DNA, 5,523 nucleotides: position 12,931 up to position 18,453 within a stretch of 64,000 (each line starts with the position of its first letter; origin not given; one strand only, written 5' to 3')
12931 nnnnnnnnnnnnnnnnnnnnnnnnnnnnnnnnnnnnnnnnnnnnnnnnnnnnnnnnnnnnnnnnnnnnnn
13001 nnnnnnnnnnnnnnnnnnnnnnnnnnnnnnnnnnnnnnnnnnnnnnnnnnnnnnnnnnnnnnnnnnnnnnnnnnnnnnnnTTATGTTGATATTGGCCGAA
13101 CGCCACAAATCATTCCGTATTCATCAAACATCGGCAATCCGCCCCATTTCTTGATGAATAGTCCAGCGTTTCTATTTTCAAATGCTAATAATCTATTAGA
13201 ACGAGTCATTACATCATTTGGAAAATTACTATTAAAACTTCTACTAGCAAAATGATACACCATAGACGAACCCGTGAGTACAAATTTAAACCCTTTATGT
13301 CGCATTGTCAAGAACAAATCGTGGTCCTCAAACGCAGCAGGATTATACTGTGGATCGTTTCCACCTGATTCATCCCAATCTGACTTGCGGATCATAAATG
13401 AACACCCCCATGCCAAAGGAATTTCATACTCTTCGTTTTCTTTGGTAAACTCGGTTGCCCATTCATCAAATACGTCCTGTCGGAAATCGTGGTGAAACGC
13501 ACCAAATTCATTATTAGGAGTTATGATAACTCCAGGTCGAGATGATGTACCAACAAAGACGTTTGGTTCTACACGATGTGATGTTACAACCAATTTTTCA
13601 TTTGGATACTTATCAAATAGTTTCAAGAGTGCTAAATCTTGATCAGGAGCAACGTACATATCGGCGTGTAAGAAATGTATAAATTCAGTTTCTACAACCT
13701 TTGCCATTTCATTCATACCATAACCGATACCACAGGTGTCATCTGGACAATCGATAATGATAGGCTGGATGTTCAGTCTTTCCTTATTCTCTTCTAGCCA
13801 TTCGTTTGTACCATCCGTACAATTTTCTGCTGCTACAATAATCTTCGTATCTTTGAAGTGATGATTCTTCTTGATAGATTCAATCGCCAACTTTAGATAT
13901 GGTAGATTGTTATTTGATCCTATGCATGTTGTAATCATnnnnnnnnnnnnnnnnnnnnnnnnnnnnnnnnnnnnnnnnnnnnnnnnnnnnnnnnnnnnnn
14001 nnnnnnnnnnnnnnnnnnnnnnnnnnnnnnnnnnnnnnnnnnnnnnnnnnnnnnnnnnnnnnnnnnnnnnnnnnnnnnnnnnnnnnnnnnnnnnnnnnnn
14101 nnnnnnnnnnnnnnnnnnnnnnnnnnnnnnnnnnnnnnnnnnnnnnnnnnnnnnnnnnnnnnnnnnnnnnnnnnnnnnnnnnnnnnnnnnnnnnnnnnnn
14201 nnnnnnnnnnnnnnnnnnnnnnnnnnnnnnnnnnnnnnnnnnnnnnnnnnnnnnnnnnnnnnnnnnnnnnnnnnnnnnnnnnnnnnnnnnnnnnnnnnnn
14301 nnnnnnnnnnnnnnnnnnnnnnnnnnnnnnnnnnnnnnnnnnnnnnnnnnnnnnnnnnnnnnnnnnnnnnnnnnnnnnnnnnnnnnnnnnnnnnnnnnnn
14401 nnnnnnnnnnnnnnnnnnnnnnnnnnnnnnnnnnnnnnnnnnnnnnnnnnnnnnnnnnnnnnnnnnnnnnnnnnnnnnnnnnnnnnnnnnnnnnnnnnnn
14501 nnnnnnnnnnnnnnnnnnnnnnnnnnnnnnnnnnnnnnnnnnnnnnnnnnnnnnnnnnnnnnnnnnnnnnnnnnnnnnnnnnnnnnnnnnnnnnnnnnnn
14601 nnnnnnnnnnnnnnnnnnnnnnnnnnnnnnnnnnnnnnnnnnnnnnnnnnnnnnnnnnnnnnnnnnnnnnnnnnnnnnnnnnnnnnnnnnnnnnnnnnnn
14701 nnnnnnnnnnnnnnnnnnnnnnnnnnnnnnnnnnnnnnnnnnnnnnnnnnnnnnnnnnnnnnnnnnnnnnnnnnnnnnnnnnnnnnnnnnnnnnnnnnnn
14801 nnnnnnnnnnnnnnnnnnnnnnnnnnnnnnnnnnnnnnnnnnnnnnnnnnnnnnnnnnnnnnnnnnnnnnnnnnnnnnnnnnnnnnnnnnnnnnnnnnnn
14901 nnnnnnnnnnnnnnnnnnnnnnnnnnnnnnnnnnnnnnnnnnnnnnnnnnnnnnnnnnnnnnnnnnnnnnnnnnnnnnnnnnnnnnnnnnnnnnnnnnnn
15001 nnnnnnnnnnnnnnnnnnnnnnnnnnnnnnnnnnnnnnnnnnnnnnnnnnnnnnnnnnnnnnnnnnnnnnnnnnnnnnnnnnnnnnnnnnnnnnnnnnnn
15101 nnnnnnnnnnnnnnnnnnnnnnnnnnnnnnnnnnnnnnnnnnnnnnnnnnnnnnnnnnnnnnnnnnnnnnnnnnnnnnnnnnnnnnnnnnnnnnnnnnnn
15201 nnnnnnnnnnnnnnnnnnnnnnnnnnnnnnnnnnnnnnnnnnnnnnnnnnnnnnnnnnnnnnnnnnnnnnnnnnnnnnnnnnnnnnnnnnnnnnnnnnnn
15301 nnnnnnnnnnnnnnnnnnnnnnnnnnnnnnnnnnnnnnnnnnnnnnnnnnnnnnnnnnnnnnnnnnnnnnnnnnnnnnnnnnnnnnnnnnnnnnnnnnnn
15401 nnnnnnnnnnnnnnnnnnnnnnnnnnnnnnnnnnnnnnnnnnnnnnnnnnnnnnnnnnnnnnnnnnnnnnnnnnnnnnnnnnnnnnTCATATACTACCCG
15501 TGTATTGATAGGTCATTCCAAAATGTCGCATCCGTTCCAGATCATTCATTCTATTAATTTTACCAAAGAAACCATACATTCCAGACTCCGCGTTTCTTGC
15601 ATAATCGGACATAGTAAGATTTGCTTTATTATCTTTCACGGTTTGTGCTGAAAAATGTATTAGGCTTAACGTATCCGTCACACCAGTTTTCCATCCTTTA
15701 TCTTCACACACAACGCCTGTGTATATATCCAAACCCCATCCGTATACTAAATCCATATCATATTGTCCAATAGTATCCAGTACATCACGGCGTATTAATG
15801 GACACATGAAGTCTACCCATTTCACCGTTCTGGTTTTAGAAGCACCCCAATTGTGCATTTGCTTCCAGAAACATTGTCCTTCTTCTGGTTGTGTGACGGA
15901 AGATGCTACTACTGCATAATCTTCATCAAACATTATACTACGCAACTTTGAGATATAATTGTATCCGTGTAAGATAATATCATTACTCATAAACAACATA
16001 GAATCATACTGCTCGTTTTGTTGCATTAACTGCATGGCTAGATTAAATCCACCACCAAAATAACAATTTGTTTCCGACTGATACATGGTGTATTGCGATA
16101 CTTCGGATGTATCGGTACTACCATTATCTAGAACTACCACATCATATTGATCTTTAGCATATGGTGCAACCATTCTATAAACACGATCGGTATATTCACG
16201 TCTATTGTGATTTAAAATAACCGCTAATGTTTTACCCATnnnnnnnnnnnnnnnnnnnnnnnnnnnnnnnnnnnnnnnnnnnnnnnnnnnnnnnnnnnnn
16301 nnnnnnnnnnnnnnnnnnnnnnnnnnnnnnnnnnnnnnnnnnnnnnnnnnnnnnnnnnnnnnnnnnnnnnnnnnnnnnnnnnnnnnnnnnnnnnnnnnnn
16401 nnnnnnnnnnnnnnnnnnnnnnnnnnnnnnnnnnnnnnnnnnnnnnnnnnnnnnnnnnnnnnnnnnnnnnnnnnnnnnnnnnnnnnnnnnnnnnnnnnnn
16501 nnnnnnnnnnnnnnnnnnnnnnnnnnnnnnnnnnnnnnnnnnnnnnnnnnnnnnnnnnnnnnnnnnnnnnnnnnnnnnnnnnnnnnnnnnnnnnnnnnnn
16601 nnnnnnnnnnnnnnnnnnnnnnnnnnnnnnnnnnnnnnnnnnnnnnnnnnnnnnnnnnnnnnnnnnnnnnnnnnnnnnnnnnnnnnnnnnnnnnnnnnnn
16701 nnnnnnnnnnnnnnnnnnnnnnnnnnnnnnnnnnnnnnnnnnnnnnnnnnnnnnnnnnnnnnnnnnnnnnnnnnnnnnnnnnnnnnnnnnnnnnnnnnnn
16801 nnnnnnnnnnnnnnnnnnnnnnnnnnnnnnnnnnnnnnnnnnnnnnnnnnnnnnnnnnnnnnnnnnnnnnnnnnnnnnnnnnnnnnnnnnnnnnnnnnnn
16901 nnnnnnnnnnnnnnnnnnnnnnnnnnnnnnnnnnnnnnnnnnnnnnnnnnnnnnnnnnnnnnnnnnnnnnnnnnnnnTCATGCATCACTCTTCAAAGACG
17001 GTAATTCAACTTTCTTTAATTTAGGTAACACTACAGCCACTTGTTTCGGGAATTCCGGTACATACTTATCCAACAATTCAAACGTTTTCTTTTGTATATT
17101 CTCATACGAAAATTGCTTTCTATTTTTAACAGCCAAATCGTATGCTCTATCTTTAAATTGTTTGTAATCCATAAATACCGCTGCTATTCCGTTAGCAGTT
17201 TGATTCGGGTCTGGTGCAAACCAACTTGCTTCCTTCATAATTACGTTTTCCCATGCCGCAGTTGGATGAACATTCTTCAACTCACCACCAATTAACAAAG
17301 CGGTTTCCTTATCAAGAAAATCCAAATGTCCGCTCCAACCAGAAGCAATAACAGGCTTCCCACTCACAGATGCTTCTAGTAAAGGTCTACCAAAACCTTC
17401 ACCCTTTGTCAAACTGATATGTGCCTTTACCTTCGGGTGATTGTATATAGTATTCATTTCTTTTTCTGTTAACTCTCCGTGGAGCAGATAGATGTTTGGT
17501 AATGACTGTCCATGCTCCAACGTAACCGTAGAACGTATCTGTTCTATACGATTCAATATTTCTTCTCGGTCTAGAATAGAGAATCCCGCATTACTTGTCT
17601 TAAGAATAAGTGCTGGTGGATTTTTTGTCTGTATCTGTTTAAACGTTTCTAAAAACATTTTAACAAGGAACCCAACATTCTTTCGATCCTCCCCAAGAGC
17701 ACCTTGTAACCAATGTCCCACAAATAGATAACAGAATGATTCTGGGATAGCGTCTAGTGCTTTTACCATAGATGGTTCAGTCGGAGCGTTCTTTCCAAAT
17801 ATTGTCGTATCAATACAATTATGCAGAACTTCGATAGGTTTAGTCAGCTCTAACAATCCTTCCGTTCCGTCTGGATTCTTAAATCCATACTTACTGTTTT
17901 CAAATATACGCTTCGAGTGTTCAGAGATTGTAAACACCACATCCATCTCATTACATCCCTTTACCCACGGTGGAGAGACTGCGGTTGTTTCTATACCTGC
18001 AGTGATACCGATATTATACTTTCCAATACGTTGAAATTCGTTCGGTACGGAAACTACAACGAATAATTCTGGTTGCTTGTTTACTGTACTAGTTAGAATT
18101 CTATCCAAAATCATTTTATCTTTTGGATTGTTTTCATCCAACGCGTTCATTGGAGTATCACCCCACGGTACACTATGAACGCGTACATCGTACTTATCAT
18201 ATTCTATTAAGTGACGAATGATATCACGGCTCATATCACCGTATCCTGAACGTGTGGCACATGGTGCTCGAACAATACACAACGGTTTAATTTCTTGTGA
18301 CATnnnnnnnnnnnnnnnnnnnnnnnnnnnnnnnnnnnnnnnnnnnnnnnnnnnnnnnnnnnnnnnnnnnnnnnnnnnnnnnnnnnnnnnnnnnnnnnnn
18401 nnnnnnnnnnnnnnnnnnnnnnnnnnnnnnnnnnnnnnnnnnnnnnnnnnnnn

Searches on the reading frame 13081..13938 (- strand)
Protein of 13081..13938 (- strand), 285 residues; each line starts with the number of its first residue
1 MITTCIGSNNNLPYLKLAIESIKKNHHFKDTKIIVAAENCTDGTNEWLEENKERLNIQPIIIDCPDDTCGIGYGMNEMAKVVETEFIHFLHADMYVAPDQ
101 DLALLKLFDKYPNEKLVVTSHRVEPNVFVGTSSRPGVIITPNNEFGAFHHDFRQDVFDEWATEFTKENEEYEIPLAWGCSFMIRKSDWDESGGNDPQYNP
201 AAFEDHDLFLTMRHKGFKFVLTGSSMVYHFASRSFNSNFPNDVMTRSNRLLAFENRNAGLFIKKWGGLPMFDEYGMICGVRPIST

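Call 25: search_protein_families(library=pfam, proteins=[window:13081-13938:-], max_evalue=0.001)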
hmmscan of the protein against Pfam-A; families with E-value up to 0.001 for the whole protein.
window:13081-13938:- (285 aa): 3 families
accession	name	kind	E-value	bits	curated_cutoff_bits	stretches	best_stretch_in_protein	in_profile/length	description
PF00535.33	Glycos_transf_2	-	2.3e-11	44.3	23.3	1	10-185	8-161/168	Glycosyl transferase family 2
PF10111.15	Glyco_tranf_2_2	-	9.6e-09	35.6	27.3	0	177-262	164-246/276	Glycosyltransferase like family 2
PF13641.12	Glyco_tranf_2_3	-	8.7e-06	26.3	27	1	6-235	7-217/230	Glycosyltransferase like family 2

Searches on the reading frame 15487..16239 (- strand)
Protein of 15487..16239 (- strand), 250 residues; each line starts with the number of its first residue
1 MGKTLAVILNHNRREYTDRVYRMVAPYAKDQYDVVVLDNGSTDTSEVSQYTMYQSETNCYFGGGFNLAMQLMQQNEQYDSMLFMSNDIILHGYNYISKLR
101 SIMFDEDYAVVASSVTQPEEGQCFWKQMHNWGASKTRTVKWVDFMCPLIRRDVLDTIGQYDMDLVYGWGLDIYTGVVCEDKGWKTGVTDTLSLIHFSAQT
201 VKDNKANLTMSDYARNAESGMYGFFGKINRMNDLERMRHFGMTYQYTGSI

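Call 65: search_protein_families(library=pfam, proteins=[window:15487-16239:-], max_evalue=0.0001)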
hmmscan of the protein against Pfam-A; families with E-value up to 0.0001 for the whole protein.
window:15487-16239:- (250 aa): 1 family
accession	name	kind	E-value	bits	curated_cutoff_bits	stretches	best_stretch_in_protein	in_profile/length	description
PF05212.18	DUF707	-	5.3e-06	26.3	24.1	1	137-208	192-265/299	Protein of unknown function (DUF707)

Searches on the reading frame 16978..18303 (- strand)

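Call 65: search_protein_families(library=pfam, proteins=[window:16978-18303:-], max_evalue=0.0001)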
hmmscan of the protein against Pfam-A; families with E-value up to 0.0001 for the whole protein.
window:16978-18303:- (441 aa): 2 families
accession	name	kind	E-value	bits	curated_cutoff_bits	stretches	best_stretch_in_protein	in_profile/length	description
PF00534.26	Glycos_transf_1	-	1.1e-05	25.5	26.4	1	274-330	77-131/172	Glycosyl transferases group 1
PF13692.12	Glyco_trans_1_4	-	2e-05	25.3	27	1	263-338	53-124/142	Glycosyl transferases group 1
